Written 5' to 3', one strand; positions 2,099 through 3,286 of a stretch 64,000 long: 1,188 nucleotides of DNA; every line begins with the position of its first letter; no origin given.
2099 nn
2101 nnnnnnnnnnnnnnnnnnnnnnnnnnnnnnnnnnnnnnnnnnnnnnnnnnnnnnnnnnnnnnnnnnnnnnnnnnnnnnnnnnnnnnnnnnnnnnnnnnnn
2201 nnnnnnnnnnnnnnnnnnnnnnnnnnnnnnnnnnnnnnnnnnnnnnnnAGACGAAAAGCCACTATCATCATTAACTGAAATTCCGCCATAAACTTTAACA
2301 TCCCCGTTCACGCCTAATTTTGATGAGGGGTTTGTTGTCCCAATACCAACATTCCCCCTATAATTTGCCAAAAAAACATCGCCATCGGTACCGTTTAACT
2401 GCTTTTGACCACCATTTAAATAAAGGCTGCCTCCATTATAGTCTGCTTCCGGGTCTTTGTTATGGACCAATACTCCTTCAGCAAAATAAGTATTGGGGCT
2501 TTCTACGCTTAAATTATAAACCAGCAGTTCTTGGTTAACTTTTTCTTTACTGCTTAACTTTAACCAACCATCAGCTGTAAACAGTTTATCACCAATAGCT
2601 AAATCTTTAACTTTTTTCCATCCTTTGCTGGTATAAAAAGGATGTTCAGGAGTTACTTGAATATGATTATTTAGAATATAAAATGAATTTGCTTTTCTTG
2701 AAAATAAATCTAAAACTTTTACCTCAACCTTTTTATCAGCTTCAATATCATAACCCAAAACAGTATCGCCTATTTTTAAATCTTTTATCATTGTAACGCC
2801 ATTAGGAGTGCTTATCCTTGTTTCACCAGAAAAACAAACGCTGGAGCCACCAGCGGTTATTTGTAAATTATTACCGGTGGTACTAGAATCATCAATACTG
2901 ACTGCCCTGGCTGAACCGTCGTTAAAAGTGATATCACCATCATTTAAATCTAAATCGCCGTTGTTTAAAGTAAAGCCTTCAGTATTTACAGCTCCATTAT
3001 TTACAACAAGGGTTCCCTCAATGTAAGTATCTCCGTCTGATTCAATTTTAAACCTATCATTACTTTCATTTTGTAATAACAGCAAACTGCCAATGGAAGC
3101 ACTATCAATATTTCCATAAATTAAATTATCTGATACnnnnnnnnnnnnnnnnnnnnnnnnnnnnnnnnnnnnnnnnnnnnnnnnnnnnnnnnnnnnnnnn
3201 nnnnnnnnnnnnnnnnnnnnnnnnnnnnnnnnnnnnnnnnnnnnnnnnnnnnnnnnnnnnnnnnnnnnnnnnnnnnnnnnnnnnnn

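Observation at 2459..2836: Bacterial intein-like (BIL/Hint) domain embedded near the C-terminus of a secreted surface protein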

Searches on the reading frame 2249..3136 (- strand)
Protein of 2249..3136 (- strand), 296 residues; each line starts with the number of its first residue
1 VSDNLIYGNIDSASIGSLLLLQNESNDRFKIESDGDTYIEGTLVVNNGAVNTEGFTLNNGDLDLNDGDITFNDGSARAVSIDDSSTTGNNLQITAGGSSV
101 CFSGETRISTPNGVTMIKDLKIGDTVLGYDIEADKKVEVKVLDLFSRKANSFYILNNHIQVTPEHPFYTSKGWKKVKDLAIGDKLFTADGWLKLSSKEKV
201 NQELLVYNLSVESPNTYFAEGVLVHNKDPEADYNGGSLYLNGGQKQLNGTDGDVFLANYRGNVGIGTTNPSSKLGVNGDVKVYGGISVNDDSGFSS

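Call 40: find_related_loci(query=A1, collection=genome_contigs, flank=4000)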
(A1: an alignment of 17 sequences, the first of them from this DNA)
Query A1 (296 aa) in genome_contigs; peptide patterns used: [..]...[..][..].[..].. (x = any residue, [..] = any of these).
599 stretches matched a pattern (row limit reached: there are more); 362 encode a relative of the query (tblastn E <= 1e-3); the best 80 are kept; 79 distinct loci.
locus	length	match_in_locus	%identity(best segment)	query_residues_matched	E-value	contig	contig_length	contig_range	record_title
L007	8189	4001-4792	43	3-284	4e-63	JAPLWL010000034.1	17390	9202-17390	MAG: Candidatus Komeilibacteria bacterium isolate LacPavin_0818_WC55_MAG_40_6 LacPavin_0818_WC55_scaffold_34033, whole g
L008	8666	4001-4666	50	67-281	4e-62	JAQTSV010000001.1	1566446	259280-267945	MAG: Candidatus Omnitrophota bacterium isolate STB_25 NODE_1_length_1566446_cov_7.163386_Sandtown_B, whole genome shotgu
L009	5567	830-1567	41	18-274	2e-49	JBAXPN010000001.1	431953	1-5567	MAG: Candidatus Falkowbacteria bacterium isolate ELA532 MAG532_1, whole genome shotgun sequence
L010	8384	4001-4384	57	100-227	1e-46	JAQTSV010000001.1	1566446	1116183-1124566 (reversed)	MAG: Candidatus Omnitrophota bacterium isolate STB_25 NODE_1_length_1566446_cov_7.163386_Sandtown_B, whole genome shotgu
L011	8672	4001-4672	36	91-282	8e-36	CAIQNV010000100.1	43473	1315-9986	MAG: uncultured Elusimicrobia bacterium isolate MJ-time_bin-2640 genome assembly, contig: bin-2640:100/157, whole genome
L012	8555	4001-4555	39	101-287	2e-34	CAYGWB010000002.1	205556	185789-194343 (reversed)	MAG TPA_asm: uncultured archaeon isolate ERP119294_co2_105 genome assembly, contig: k141_891702, whole genome shotgun se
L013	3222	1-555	39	101-290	4e-34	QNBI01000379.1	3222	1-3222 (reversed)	MAG: Spirochaetes bacterium isolate B123_G9 B123_Guay9_scaffold_72150, whole genome shotgun sequence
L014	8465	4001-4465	42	101-255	3e-33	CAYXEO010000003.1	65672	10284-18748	MAG TPA_asm: uncultured Methanosarcinales archaeon isolate SRP077602_co6_159 genome assembly, contig: NODE_653_length_65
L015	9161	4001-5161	44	101-242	5e-31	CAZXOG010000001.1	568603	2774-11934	MAG TPA_asm: uncultured Candidatus Peribacteria bacterium isolate binchicken_co115_80 genome assembly, contig: NODE_7_le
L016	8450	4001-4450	41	96-228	7e-29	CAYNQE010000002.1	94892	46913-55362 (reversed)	MAG TPA_asm: uncultured Candidatus Saccharibacteria bacterium isolate binchicken_co46_209 genome assembly, contig: NODE_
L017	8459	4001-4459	39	101-255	3e-28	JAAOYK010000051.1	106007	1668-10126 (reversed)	Candidatus Pacearchaeota archaeon isolate DPANNHV_H1.bin.39 k83_2421571, whole genome shotgun sequence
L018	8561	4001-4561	36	77-236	3e-27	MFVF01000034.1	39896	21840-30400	MAG: Candidatus Nomurabacteria bacterium RIFCSPLOWO2_01_FULL_42_20 rifcsplowo2_01_scaffold_7453, whole genome shotgun se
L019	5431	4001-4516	36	53-227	2e-26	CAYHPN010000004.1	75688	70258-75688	MAG TPA_asm: Candidatus Woesearchaeota archaeon isolate ERP119705_co14_220 genome assembly, contig: NODE_147_length_7568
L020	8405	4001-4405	41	101-227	7e-25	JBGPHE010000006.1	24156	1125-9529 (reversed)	MAG: Candidatus Nanoarchaeia archaeon isolate OBJ_0618_7090110_366 k141_52372_length_24156_cov_76.1583, whole genome sho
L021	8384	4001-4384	38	101-227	8e-25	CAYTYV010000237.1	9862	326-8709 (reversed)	MAG TPA_asm: uncultured Polyangiaceae bacterium isolate binchicken_co65_89 genome assembly, contig: NODE_26558_length_98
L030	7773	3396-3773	35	101-227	7e-22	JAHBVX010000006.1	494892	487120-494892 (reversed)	MAG: Polyangiaceae bacterium isolate ACE_MYX3 MYX3_6, whole genome shotgun sequence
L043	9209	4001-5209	37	99-235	3e-20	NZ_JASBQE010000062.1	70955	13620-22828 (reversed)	Polyangium sp. 15x6 NODE_62_length_70955_cov_16.605975, whole genome shotgun sequence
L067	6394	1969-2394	33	87-228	1e-18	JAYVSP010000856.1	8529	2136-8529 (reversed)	MAG: Planctomyces sp. isolate GL74_DN_concoct_38_sub GL74_DN_concoct_38_sub_855, whole genome shotgun sequence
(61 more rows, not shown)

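Call 41: predict_structure(alignment_id=A1)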
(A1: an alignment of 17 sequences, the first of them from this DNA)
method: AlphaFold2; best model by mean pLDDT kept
length: 296 residues; sequences in the alignment: 17
mean_pLDDT: 62.8   pTM: 0.53
mean pLDDT of the five models: 62.8, 62.3, 61.6, 59.6, 58.5
residues with pLDDT >= 90: 110; 70-90: 19; 50-70: 9; < 50: 158
segments of 3 or more residues with pLDDT < 50: 1-78, 80-90, 94-97, 232-239, 241-296
pLDDT, mean of each block of 10 residues (from residue 1): 29 33 30 35 32 37 42 46 43 55 97 98 96 96 85 96 95 96 97 98 92 93 81 46 43 41 37 36 35 33
secondary structure, 60 per line:
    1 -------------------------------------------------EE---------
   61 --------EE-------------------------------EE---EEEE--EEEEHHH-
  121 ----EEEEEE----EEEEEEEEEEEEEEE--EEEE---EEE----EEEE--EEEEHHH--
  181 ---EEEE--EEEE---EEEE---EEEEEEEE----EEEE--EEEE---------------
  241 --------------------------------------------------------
elements in order: E107-110 E113-116 E125-130 E135-149 E152-155 E159-161 E166-169 E172-175 E184-187 E190-193 E197-200 E204-211 E216-219 E222-225

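Call 45: fold_search(model_id=the predicted structure, library=pdb)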
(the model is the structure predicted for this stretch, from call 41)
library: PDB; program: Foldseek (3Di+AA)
matches with E <= 10: 324; with E <= 0.001: 62
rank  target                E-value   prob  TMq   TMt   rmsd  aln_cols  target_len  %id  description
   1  6y75_B                2.7e-12  1.00  0.41  0.79   2.2       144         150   24  BIL2 domain from T.thermophila BUBL1 locus (C1A-N143A) (released 2021-02-03)
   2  6y75_A                3.2e-12  1.00  0.42  0.80   3.7       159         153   23  BIL2 domain from T.thermophila BUBL1 locus (C1A-N143A) (released 2021-02-03)
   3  6tmm_BBB              1.3e-11  1.00  0.40  0.75   2.4       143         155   24  BIL2 domain from T.thermophila BUBL1 locus (C1A-N143A) (released 2020-12-16)
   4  2lwy_MODEL_1_A        1.7e-11  1.00  0.40  0.84   1.8       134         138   30  Solution Structure of Bacterial Intein-Like domain from Clostridium thermocellum (released 2013-05-08)
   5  6tmm_AAA              3.1e-11  1.00  0.41  0.75   2.0       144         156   24  BIL2 domain from T.thermophila BUBL1 locus (C1A-N143A) (released 2020-12-16)
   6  1mi8                  3.4e-10  1.00  0.38  0.76   2.7       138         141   25  2.0 Angstrom crystal structure of a DnaB intein from Synechocystis sp. PCC 6803 (released 2003-08-19)
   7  6frh_A                4.1e-10  1.00  0.38  0.67   3.2       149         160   21  Crystal structure of Ssp DnaB Mini-Intein variant M86 (released 2019-01-30)
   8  6qaz                  4.5e-10  1.00  0.36  0.78   2.9       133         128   25  Crystal structure of gp41-1 intein (released 2019-11-13)
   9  6frh_B                8.0e-10  1.00  0.38  0.73   3.4       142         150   23  Crystal structure of Ssp DnaB Mini-Intein variant M86 (released 2019-01-30)
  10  6riz                  1.1e-09  1.00  0.37  0.82   2.7       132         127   22  Crystal structure of gp41-1 intein (C1A, F65W, D107C) (released 2020-04-29)
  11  6rpq                  4.3e-09  1.00  0.38  0.44   5.1       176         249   22  Crystal structure of PhoCDC21-1 intein (released 2019-08-14)
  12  8ubs_A                4.6e-09  1.00  0.39  0.74   3.1       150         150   25  Crystal structure of NrdJ-1 split intein fusion (released 2024-10-09)
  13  4o1r                  4.8e-09  1.00  0.39  0.78   2.6       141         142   23  Crystal structure of NpuDnaB intein (released 2014-03-19)
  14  6frg                  5.4e-09  1.00  0.38  0.69   4.7       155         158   19  Crystal structure of G-1F mutant of Ssp DnaB Mini-Intein variant M86 (released 2019-01-30)
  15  6fre                  9.0e-09  1.00  0.38  0.69   2.9       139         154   22  Crystal structure of G-1F/H73A mutant of Ssp DnaB Mini-Intein variant M86 (released 2019-01-30)
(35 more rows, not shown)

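Call 49: search_solved_structures(query=A1, max_evalue=0.01, show_alignments=5)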
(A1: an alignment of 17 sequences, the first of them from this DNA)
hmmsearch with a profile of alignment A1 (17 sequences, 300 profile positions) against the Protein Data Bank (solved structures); distinct sequences matched with E-value up to 0.01: 25.
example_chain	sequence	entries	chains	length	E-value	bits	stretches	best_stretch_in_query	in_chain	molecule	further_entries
2lwy_A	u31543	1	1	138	1.5e-23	86.6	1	100-226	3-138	BACTERIAL INTEIN-LIKE DOMAIN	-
6tmm_AAA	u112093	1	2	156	5.2e-14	55.3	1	99-226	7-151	NAD(P)(+)--arginine ADP-ribosyltransferase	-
6tmm_BBB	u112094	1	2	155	5.5e-14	55.2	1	99-226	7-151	NAD(P)(+)--arginine ADP-ribosyltransferase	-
6y75_A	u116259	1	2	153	5.7e-14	55.2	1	100-226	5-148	NAD(P)(+)--arginine ADP-ribosyltransferase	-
6y75_B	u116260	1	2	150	6.7e-14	54.9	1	100-225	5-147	NAD(P)(+)--arginine ADP-ribosyltransferase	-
7cfv_A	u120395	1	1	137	2.7e-11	46.4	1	103-226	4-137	Spl DnaX mini-intein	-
1mi8_A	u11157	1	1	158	1.5e-10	43.9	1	103-183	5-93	DnaB intein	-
4o1r_A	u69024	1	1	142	7.4e-10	41.7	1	116-226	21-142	Replicative DNA helicase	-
6qaz_A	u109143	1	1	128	1.9e-09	40.3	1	105-226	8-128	cyanophage-like gp41-1 intein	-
8ubs_A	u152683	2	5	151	9.1e-09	38.1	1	157-225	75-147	NrdJ-1 | Nrdj-1 intein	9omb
6riz_A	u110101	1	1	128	7e-08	35.2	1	105-226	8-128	gp41-1 intein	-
6frg_A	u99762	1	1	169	1e-07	34.6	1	103-183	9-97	Replicative DNA helicase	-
6frh_A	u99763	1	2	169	1e-07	34.6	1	103-183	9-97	Replicative DNA helicase,Replicative DNA helicase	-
6rpp_A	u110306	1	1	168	4e-06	29.4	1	125-225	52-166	Cell division control protein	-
6fre_A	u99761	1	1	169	1.3e-05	27.7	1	103-183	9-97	Replicative DNA helicase,Replicative DNA helicase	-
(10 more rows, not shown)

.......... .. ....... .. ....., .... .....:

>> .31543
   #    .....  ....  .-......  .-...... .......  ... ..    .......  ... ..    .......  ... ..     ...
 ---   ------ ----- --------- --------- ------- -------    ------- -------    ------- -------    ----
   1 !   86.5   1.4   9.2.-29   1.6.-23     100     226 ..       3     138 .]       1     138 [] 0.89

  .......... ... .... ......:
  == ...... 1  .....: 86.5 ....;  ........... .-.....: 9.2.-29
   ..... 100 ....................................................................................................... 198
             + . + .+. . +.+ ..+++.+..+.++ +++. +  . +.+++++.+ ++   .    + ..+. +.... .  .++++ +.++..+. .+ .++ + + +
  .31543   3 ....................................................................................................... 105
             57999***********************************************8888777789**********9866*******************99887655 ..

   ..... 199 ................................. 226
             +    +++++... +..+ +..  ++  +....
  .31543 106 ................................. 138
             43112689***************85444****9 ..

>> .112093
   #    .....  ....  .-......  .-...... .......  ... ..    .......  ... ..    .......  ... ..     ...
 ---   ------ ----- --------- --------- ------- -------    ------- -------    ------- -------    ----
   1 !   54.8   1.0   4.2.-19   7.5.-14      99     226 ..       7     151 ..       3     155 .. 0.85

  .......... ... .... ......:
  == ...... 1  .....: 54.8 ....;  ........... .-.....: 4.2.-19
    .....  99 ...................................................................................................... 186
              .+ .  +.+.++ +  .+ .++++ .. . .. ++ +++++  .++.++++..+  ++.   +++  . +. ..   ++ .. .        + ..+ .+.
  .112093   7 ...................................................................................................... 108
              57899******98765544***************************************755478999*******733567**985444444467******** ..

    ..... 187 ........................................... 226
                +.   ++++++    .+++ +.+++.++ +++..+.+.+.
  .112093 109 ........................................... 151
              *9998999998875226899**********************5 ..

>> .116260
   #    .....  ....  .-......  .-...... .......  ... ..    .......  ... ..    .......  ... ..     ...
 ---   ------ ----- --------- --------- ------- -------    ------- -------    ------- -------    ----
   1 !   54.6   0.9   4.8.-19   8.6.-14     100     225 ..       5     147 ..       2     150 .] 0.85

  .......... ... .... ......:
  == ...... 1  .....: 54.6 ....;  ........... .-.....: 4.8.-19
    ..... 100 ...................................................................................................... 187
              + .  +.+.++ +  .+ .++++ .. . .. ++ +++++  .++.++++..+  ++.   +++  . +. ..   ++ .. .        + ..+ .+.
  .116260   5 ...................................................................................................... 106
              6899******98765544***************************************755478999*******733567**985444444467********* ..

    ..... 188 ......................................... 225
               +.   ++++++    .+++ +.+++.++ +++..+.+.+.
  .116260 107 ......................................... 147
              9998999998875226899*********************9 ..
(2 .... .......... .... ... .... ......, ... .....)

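Call 79: search_protein_families(library=pfam, proteins=[L030:2466-3860:+, L021:3002-4492:+, L067:1033-2499:+, L043:2726-5203:+, L007:3695-5866:+, L009:2-3280:+], max_evalue=0.01)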
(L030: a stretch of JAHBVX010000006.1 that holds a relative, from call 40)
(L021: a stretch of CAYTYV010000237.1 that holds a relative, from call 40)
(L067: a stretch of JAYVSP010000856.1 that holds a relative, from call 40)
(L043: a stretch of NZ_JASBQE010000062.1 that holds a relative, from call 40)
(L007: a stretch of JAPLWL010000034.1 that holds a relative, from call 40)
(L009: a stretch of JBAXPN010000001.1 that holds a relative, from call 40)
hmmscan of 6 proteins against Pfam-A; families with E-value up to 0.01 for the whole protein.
L030:2466-3860:+ (465 aa): 4 families
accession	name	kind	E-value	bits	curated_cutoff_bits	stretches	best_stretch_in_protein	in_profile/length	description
PF14890.11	Intein_splicing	-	1e-06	29.1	35.8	1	407-435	127-155/155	Intein splicing domain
PF14623.11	Vint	-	3.1e-06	27.5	27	1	311-384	2-72/166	Hint-domain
PF13403.11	Hint_2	-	8.4e-06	26.7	28.4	1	310-342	1-33/147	Hint domain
PF07591.16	PT-HINT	-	0.00013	22.7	27.7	1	317-429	1-123/137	Pretoxin HINT domain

L021:3002-4492:+ (497 aa): 4 families
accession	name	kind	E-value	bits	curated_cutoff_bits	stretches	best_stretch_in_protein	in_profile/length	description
PF14890.11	Intein_splicing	-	6.2e-07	29.8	35.8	1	433-460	128-155/155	Intein splicing domain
PF13403.11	Hint_2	-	5.7e-06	27.2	28.4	1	333-365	1-33/147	Hint domain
PF07591.16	PT-HINT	-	5.7e-06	27.1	27.7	1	393-460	62-136/137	Pretoxin HINT domain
PF14623.11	Vint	-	0.00068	19.9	27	1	334-412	2-76/166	Hint-domain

L067:1033-2499:+ (489 aa): 3 families
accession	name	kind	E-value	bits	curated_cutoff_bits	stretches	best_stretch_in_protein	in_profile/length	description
PF07591.16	PT-HINT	-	2.1e-05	25.2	27.7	1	334-452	2-136/137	Pretoxin HINT domain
PF13403.11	Hint_2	-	2.5e-05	25.1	28.4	1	326-357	1-32/147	Hint domain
PF14890.11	Intein_splicing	-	0.0013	19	35.8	0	426-452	129-155/155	Intein splicing domain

L043:2726-5203:+ (826 aa): 5 families
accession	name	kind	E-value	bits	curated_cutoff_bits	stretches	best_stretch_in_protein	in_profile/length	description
PF07591.16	PT-HINT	-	2.1e-16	60.9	27.7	1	701-825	2-136/137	Pretoxin HINT domain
PF14890.11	Intein_splicing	-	1.6e-14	54.4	35.8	2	709-784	11-93/155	Intein splicing domain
PF13403.11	Hint_2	-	3.6e-10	40.8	28.4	1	694-739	2-53/147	Hint domain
PF01079.26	Hint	-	4.9e-05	23.5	29.7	1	691-767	10-89/213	Hint module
PF14623.11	Vint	-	0.0012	19.1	27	1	693-768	1-68/166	Hint-domain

L007:3695-5866:+ (724 aa): 5 families
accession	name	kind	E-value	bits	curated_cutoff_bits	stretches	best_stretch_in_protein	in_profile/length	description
PF07591.16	PT-HINT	-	4.8e-17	62.9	27.7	1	187-305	2-136/137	Pretoxin HINT domain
PF13403.11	Hint_2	-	2.9e-06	28.1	28.4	1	180-211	2-33/147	Hint domain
PF14890.11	Intein_splicing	-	0.00014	22.2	35.8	0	194-265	10-93/155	Intein splicing domain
PF14623.11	Vint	-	0.00035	20.8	27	1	179-261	1-79/166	Hint-domain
PF01079.26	Hint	-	0.0021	18.1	29.7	1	178-220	11-53/213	Hint module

L009:2-3280:+ (1093 aa): 5 families
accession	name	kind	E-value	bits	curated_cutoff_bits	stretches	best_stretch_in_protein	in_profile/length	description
PF13884.11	Peptidase_S74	-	1.6e-17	63.9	22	1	996-1048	1-58/58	Chaperone of endosialidase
PF07591.16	PT-HINT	-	4.7e-14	53.3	27.7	1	357-478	2-136/137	Pretoxin HINT domain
PF14890.11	Intein_splicing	-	3.4e-10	40.4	35.8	1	442-478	119-155/155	Intein splicing domain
PF01079.26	Hint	-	0.00056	20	29.7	1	348-421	11-88/213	Hint module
PF13403.11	Hint_2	-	0.0012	19.6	28.4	1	350-379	2-31/147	Hint domain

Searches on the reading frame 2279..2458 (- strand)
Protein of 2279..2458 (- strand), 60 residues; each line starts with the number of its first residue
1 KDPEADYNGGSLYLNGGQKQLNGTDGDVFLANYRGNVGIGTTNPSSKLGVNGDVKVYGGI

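Call 52: find_related_loci(query=A3, collection=metagenome_contigs, flank=1500)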
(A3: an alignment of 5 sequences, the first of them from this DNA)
Query A3 (60 aa) in metagenome_contigs; peptide patterns used: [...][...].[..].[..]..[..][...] (x = any residue, [..] = any of these).
600 stretches matched a pattern (row limit reached: there are more); 175 encode a relative of the query (tblastn E <= 1e-3); the best 80 are kept; 80 distinct loci.
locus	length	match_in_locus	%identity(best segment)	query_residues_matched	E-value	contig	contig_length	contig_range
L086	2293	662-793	59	8-50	4e-9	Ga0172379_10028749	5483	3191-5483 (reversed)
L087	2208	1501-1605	60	26-60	7e-8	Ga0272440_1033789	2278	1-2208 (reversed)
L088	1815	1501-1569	78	33-55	1e-7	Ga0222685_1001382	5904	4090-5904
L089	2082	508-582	72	34-58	1e-7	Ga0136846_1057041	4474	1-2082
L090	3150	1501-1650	46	7-60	1e-7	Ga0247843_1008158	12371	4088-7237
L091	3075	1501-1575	72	34-58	2e-7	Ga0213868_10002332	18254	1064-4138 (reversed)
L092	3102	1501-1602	62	23-56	2e-7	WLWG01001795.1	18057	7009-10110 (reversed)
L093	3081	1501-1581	67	33-59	3e-7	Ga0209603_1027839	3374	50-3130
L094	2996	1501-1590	57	25-54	4e-7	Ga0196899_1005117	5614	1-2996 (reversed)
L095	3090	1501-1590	50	27-56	5e-7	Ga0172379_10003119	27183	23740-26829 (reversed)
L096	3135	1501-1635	50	1-50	5e-7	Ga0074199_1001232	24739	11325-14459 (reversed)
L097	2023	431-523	52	26-56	6e-7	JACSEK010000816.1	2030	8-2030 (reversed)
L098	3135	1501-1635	50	1-50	5e-7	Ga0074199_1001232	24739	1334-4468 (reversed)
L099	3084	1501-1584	68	31-58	6e-7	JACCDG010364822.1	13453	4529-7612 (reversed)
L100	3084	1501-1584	71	33-60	5e-7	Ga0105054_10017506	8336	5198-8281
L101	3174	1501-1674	43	9-58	7e-7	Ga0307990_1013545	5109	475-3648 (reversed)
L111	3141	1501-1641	51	9-50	1e-6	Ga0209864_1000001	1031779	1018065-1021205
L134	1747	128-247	48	24-59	4e-6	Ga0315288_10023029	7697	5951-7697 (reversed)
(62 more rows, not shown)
